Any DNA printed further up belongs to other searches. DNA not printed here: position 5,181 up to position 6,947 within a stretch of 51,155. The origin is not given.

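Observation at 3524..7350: WYL-regulator-headed operon of three uncharacterised membrane proteins on a mobile element: candidate undescribed defence / abortive-infection system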

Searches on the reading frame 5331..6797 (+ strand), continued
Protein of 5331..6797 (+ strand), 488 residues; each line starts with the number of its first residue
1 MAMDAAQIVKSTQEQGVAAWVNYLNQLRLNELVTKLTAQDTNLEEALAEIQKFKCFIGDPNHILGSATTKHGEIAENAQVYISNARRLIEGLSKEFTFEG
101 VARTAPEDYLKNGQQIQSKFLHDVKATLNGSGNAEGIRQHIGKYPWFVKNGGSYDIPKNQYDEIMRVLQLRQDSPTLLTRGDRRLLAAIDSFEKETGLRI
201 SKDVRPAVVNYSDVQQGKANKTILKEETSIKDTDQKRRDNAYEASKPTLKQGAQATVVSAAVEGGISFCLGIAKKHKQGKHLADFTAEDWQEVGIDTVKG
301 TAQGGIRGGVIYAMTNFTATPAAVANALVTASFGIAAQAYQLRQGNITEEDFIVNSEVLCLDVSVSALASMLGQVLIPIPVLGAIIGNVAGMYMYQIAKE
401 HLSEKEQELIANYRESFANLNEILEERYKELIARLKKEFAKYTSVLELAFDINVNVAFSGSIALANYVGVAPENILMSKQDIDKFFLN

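Call 70: search_dna_similar(query=window:5337-6794:+, collection=plasmids, mode=protein, max_evalue=0.00001, max_rows=30)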
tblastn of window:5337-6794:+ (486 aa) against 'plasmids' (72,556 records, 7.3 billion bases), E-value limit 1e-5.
Records with a match: 61; places in all: 61; records where one place covers at least 80% of the query: 60.
Best place of each record, by identity: <60% 61.
By first word of the organism name: Klebsiella 46; Lactococcus 5; Leptolyngbya 4; Rhodococcus 2; Curtobacterium 1; Raoultella 1; Bacillus 1; Niallia 1.
By predicted mobility (MOB-suite, as given by PLSDB): conjugative 30; non-mobilizable 16; mobilizable 15.
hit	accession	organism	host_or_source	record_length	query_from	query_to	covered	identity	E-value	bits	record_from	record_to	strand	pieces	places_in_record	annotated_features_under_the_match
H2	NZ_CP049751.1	Rhodococcus fascians A21d2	Oenothera speciosa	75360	2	486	100%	42.2%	4e-111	368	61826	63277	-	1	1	hypothetical protein (x2)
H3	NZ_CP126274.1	Curtobacterium sp. MCBD17_040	-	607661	2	486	100%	38.7%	6e-89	304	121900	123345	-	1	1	hypothetical protein (x2)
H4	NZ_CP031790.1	Klebsiella pneumoniae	Homo sapiens,rectal swab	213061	1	484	100%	35.1%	2e-79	276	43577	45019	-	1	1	hypothetical protein (x2)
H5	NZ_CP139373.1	Klebsiella aerogenes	Homo sapiens,sputum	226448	12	484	97%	35.7%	3e-80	279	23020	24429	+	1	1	hypothetical protein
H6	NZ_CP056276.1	Klebsiella pneumoniae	culture,Wastewater effluent sample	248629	12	484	97%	35.5%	5e-80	278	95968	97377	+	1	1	hypothetical protein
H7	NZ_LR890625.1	Klebsiella pneumoniae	Homo sapiens,urine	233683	12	484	97%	35.5%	1e-79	277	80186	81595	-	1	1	hypothetical protein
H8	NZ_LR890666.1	Klebsiella pneumoniae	Homo sapiens,urine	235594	12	484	97%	35.5%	1e-79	277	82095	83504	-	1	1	hypothetical protein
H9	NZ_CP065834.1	Klebsiella pneumoniae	Homo sapiens,urine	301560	12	484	97%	35.5%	1e-79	277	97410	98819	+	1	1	hypothetical protein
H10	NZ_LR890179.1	Klebsiella pneumoniae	-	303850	12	484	97%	35.5%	1e-79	277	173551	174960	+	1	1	hypothetical protein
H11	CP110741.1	Klebsiella pneumoniae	Homo sapiens,urine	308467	12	484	97%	35.5%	1e-79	277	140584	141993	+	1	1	hypothetical protein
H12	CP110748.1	Klebsiella pneumoniae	Homo sapiens,urine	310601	12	484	97%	35.5%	1e-79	277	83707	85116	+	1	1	hypothetical protein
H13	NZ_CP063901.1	Klebsiella quasipneumoniae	Human fecal samples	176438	12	484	97%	35.5%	2e-79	276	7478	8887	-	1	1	hypothetical protein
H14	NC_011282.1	Klebsiella variicola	-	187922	12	484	97%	35.5%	2e-79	276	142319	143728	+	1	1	hypothetical protein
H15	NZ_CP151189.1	Klebsiella variicola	sewage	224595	12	484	97%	35.5%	2e-79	276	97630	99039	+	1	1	hypothetical protein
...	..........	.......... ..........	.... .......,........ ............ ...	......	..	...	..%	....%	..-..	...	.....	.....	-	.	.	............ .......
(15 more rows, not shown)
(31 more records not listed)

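Call 71: get_annotated_region(hit=H4, flank=9000)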
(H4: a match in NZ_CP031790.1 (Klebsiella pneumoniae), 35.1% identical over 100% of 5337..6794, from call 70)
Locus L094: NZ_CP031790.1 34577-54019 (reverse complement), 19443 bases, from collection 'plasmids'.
description: Klebsiella pneumoniae strain KSB1_1I isolate KSB1_1I plasmid unnamed1, complete sequence
organism: Klebsiella pneumoniae (NCBI taxid 573)
taxonomy: Bacteria; Pseudomonadota; Gammaproteobacteria; Enterobacterales; Enterobacteriaceae; Klebsiella; Klebsiella pneumoniae
host: -; source: Homo sapiens,rectal swab; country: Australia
typing (MOB-suite, as given by PLSDB): conjugative; replicon IncFIB; relaxase MOBH; mating-pair formation MPF_F
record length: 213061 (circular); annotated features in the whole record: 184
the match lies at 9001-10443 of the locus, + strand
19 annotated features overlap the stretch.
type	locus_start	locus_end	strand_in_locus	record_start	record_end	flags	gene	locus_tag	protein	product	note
CDS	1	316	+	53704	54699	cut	-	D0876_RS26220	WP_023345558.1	IS110 family transposase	-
CDS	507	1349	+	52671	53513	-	-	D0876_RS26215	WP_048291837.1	hypothetical protein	-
CDS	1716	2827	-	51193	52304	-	-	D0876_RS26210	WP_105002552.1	IS3 family transposase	-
CDS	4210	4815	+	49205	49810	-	-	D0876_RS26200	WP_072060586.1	hypothetical protein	-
CDS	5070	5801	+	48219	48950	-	-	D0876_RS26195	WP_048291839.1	plasmid SOS inhibition protein A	-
CDS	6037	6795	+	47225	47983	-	-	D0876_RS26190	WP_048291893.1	hypothetical protein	-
CDS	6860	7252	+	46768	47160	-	-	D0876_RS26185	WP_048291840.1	hypothetical protein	-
CDS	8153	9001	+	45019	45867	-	-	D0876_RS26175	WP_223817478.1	hypothetical protein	-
CDS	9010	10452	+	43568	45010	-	-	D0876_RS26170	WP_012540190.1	hypothetical protein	-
CDS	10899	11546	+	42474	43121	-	-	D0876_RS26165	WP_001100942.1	HAD family hydrolase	GO:0016311 - dephosphorylation [Evidence IEA]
CDS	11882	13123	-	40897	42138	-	-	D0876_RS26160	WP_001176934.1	VWA domain-containing protein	-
predicted_resistance_gene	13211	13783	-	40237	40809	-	terE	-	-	tellurium resistance cAMP binding protein TerE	predicted by amrfinderplus; class TELLURIUM; identity 99.48%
predicted_resistance_gene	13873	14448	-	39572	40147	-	terD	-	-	tellurium resistance membrane protein TerD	predicted by amrfinderplus; class TELLURIUM; identity 98.44%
predicted_resistance_gene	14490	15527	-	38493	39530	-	terC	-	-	tellurium resistance membrane protein TerC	predicted by amrfinderplus; class TELLURIUM; identity 99.13%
predicted_resistance_gene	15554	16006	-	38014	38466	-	terB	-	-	tellurium resistance membrane protein TerB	predicted by amrfinderplus; class TELLURIUM; identity 100.0%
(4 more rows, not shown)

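Call 72: search_dna_similar(query=window:5337-6794:+, collection=plasmids, mode=protein, max_evalue=0.00001, max_rows=20, rows=spread)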
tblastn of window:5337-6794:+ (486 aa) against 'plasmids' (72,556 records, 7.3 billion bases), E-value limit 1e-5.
Records with a match: 61; places in all: 61; records where one place covers at least 80% of the query: 60.
Best place of each record, by identity: <60% 61.
By first word of the organism name: Klebsiella 46; Lactococcus 5; Leptolyngbya 4; Rhodococcus 2; Curtobacterium 1; Raoultella 1; Bacillus 1; Niallia 1.
By predicted mobility (MOB-suite, as given by PLSDB): conjugative 30; non-mobilizable 16; mobilizable 15.
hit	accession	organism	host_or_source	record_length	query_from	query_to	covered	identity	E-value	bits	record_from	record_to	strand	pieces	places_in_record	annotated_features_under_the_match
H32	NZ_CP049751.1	Rhodococcus fascians A21d2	Oenothera speciosa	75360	2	486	100%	42.2%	4e-111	368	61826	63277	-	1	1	hypothetical protein (x2)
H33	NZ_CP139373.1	Klebsiella aerogenes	Homo sapiens,sputum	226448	12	484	97%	35.7%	3e-80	279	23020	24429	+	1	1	hypothetical protein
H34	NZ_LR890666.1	Klebsiella pneumoniae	Homo sapiens,urine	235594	12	484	97%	35.5%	1e-79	277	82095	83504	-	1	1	hypothetical protein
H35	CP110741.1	Klebsiella pneumoniae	Homo sapiens,urine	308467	12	484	97%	35.5%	1e-79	277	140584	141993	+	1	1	hypothetical protein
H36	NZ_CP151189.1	Klebsiella variicola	sewage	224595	12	484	97%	35.5%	2e-79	276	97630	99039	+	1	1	hypothetical protein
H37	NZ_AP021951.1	Klebsiella quasipneumoniae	-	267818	12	484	97%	35.5%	2e-79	276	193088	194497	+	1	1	hypothetical protein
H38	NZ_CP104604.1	Klebsiella pneumoniae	cell culture,chicken feces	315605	12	484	97%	35.5%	2e-79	276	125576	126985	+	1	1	hypothetical protein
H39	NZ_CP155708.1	Klebsiella pneumoniae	Homo sapiens,blood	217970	1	484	100%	34.5%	1e-79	277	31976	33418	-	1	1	hypothetical protein (x2)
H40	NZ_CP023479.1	Klebsiella quasipneumoniae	Homo sapiens,whole organism,tracheal ...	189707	1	484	100%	34.5%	2e-79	277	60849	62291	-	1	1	hypothetical protein (x2)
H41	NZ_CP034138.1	Klebsiella quasipneumoniae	Homo sapiens,blood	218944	1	484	100%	34.5%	2e-79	277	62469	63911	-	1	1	hypothetical protein (x2)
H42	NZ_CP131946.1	Klebsiella pneumoniae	Homo sapiens,urine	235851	1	484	100%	34.5%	2e-79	277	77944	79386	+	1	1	hypothetical protein (x2)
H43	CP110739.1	Klebsiella pneumoniae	Homo sapiens,urine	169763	1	484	100%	34.5%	3e-79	276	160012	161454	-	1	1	hypothetical protein (x2)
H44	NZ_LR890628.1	Klebsiella pneumoniae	Homo sapiens,rectal swab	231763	12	484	97%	35.3%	4e-79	276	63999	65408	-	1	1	hypothetical protein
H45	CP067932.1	Klebsiella pneumoniae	Homo sapiens,wound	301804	12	484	97%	35.3%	6e-79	275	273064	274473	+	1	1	hypothetical protein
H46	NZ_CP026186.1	Klebsiella pneumoniae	-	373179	12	484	97%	35.3%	6e-79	275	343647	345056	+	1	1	hypothetical protein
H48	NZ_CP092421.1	Leptolyngbya boryana IU 594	-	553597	13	486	98%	33.5%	5e-83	287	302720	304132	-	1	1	hypothetical protein | restriction endonuclease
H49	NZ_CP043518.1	Lactococcus lactis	Cell culture,Laboratory isolate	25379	1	486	100%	30.8%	2e-61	224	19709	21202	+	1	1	hypothetical protein (x2)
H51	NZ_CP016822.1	Rhodococcus sp. p52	oil-polluted soil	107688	63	267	42%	35.2%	1e-20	103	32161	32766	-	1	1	hypothetical protein | TnsA-like heteromeric transposase endonuclease subunit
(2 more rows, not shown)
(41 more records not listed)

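Call 73: get_annotated_region(hit=H49, flank=8000)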
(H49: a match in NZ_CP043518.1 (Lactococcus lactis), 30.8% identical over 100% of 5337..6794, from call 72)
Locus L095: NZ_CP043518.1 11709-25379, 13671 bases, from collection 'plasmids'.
description: Lactococcus lactis subsp. lactis bv. diacetylactis strain SD96 plasmid pSD96_06, complete sequence
organism: Lactococcus lactis (NCBI taxid 44688)
taxonomy: Bacteria; Bacillota; Bacilli; Lactobacillales; Streptococcaceae; Lactococcus; Lactococcus lactis
host: -; source: Cell culture,Laboratory isolate; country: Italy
typing (MOB-suite, as given by PLSDB): mobilizable; replicon rep_cluster_799; relaxase MOB_Unknown
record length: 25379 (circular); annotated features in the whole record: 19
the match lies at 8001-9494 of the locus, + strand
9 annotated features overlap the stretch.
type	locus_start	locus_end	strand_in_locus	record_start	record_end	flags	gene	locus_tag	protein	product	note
CDS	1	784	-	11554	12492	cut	-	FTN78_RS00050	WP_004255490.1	2-dehydropantoate 2-reductase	GO:0015940 - pantothenate biosynthetic process [Evidence IEA]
CDS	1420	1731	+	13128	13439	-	-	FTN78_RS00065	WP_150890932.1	hypothetical protein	-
CDS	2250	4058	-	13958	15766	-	-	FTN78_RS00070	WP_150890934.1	DUF262 domain-containing protein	-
CDS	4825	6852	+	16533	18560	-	-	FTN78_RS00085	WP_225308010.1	dynamin family protein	-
CDS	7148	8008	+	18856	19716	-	-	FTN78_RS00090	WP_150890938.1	hypothetical protein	-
CDS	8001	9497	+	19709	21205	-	-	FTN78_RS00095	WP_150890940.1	hypothetical protein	-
CDS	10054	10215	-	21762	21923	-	-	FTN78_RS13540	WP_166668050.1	hypothetical protein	-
CDS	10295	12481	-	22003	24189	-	-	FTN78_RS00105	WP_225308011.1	dynamin family protein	-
CDS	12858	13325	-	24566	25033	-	-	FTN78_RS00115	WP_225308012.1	DUF4230 domain-containing protein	-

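Call 74: get_annotated_region(hit=H48, flank=8000)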
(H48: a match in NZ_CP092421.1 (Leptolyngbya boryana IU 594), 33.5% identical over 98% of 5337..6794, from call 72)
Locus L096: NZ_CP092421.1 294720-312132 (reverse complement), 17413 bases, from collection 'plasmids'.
description: Leptolyngbya boryana IU 594 plasmid p2, complete sequence
organism: Leptolyngbya boryana IU 594 (NCBI taxid 462680)
taxonomy: Bacteria; Cyanobacteriota; Cyanophyceae; Leptolyngbyales; Leptolyngbyaceae; Leptolyngbya; Leptolyngbya boryana; Leptolyngbya boryana IU 594
host: -; source: -; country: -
typing (MOB-suite, as given by PLSDB): non-mobilizable
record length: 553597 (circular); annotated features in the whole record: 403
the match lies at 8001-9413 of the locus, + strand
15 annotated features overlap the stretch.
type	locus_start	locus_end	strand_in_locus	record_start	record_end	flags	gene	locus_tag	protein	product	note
CDS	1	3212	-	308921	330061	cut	-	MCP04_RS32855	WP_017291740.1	putative Ig domain-containing protein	-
CDS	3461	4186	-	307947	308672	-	-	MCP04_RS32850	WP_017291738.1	hypothetical protein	-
CDS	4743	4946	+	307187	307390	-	-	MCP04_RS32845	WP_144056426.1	hypothetical protein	-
CDS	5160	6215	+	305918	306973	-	-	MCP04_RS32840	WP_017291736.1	protein kinase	GO:0006468 - protein phosphorylation [Evidence IEA]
CDS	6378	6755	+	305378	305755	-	-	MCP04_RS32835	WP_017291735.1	hypothetical protein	-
CDS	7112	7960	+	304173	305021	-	-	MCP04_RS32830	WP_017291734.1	hypothetical protein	-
CDS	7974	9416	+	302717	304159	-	-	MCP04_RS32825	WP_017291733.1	hypothetical protein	-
CDS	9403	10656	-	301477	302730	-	-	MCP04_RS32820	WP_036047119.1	restriction endonuclease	-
CDS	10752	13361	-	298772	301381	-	-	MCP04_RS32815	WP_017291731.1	AAA family ATPase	-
CDS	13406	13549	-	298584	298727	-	-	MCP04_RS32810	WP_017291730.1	hypothetical protein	-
CDS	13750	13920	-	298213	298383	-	-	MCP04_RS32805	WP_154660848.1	hypothetical protein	-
CDS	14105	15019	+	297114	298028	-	-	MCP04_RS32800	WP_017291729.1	hypothetical protein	-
CDS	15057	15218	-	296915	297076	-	-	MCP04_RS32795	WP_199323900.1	hypothetical protein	-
CDS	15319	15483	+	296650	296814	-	-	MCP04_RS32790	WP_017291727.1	hypothetical protein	-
CDS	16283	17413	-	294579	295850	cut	-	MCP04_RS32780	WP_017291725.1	hypothetical protein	-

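Call 81: get_annotated_region(hit=H51, flank=5000)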
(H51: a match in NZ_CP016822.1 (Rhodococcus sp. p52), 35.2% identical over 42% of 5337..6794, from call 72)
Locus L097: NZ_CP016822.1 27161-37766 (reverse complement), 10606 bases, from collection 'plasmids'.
description: Rhodococcus sp. p52 plasmid pDF03, complete sequence
organism: Rhodococcus sp. p52 (NCBI taxid 935199)
taxonomy: Bacteria; Actinomycetota; Actinomycetes; Mycobacteriales; Nocardiaceae; Rhodococcus; Rhodococcus sp. p52
host: -; source: oil-polluted soil; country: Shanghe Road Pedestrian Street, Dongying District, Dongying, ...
typing (MOB-suite, as given by PLSDB): conjugative; relaxase MOBF,MOBF; mating-pair formation MPF_T
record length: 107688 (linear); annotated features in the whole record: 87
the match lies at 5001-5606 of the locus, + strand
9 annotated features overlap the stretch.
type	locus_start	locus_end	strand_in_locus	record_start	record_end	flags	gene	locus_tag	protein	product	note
CDS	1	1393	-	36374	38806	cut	-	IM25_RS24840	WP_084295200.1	type I restriction-modification system subunit M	GO:0006306 - DNA methylation [Evidence IEA]; GO:0009307 - DNA restriction-modification system [Evidence IEA]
CDS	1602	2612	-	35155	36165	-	-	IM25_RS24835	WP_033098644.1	hypothetical protein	-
CDS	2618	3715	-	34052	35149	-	-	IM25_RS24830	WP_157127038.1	site-specific integrase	GO:0015074 - DNA integration [Evidence IEA]; GO:0006310 - DNA recombination [Evidence IEA]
CDS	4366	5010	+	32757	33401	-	-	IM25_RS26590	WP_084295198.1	TnsA-like heteromeric transposase endonuclease subunit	-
CDS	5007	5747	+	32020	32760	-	-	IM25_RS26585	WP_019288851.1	hypothetical protein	-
CDS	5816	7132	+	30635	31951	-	-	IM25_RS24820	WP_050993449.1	potassium transporter TrkG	GO:0006812 - monoatomic cation transport [Evidence IEA]; GO:0055085 - transmembrane transport [Evidence IEA]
CDS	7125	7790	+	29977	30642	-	-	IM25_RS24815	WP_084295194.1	TrkA family potassium uptake protein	GO:0006813 - potassium ion transport [Evidence IEA]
CDS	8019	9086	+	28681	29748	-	-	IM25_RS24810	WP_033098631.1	potassium channel family protein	-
CDS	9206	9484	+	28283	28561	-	-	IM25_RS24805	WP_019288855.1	hypothetical protein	-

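Call 86: search_protein_families(library=padloc, proteins=[L071:1591-7491:+, L046:29-5455:+, L046:5539-8286:+, L051:4694-8341:+, L085:14315-18094:-, L081:11582-15154:-, L056:11-3943:-], max_evalue=0.00001)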
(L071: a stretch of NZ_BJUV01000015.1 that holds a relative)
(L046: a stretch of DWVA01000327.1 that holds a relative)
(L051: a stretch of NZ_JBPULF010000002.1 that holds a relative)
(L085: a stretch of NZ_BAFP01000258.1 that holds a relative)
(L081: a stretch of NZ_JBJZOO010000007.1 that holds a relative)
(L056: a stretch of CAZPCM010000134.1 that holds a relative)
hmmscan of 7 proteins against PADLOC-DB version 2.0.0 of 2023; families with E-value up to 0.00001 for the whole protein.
L071:1591-7491:+ (1967 aa): 5 families
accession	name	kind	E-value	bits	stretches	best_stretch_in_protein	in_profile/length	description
PDLC05009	PDC-S37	-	1.4e-251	836.4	1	612-1961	7-1338/1550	-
PDLC02194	Hhe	-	6.8e-115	383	2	1390-1958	1216-1777/1911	-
PDLC03924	MkoC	-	9.6e-25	84.9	1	1546-1839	668-963/1136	-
PDLC03920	MkoA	-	1.3e-24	84.6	2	1548-1818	791-1077/1112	-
PDLC03921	MkoA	-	2.6e-11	40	0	1547-1590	1295-1338/1607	-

L046:29-5455:+ (1809 aa): 11 families
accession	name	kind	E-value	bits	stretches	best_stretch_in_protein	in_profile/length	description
PDLC02621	DrmD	-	4e-13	46.5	1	1399-1625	537-749/1040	DrmD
PDLC02193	PLD_Helicase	-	6.1e-13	45.8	1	1425-1513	742-828/905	-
PDLC02634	DrmD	-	3.9e-11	39.5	1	1424-1522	526-619/900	DrmD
PDLC02633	DrmD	-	1.5e-10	37.7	1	1399-1599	542-732/839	DrmD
PDLC03719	oMTase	-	7.7e-09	33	1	280-425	22-172/387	orphan methyltransferase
PDLC03258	MTase_II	-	2.5e-07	28.2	1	294-418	33-155/366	Type II methyltransferase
PDLC02632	DrmD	-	8.3e-07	25.8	1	1399-1501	538-643/662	DrmD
PDLC02572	DrmA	-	1.6e-06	24.4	1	1435-1600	575-726/1043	DrmA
PDLC02624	DrmD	-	2.1e-06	24.6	1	1422-1495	406-478/652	DrmD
PDLC02629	DrmD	-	2.7e-06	24.1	1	1423-1497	27-100/508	DrmD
PDLC02843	DpdE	-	5.7e-06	22.5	0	1373-1499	565-685/1091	DpdE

L046:5539-8286:+ (916 aa): 0 families

L051:4694-8341:+ (1216 aa): 0 families

L085:14315-18094:- (1260 aa): 1 family
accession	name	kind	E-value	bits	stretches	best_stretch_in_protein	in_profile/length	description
PDLC02422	PprDinG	-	2.9e-127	424.2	1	353-1252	135-926/930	-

L081:11582-15154:- (1191 aa): 12 families
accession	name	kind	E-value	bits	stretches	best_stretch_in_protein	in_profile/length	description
PDLC03047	REase_I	-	2.6e-168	559.9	1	222-1181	143-1100/1107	Type I restriction enzyme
PDLC03042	REase_I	-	1.7e-41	139.6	2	410-809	437-847/1170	Type I restriction enzyme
PDLC03049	REase_I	-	1.1e-40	137.5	1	316-790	60-527/807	Type I restriction enzyme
PDLC03658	mREase_IV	-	1.1e-23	81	2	415-628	220-424/953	Type IV methyl-directed restriction enzyme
PDLC04472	PDC-M16A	-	8.5e-23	78.6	1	46-258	3-209/930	-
PDLC02707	PbeA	-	4.4e-20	69.8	1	412-787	247-617/672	PbeA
PDLC03659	mREase_IV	-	1.4e-19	67.5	1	420-786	221-552/945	Type IV methyl-directed restriction enzyme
PDLC02704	PbeA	-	1.5e-12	44.9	1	403-467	240-299/682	PbeA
PDLC03048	REase_I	-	5.4e-09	32.7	1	419-572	242-409/976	Type I restriction enzyme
PDLC02703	PbeA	-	2.1e-08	31.2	1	421-789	250-601/626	PbeA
PDLC03597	REase_MTase_IIG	-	1e-07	27.9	1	418-485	168-234/1646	Type IIG restriction enzyme-methyltransferase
PDLC03045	REase_I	-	3.1e-06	23.4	1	419-552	259-402/995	Type I restriction enzyme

L056:11-3943:- (1311 aa): 0 families
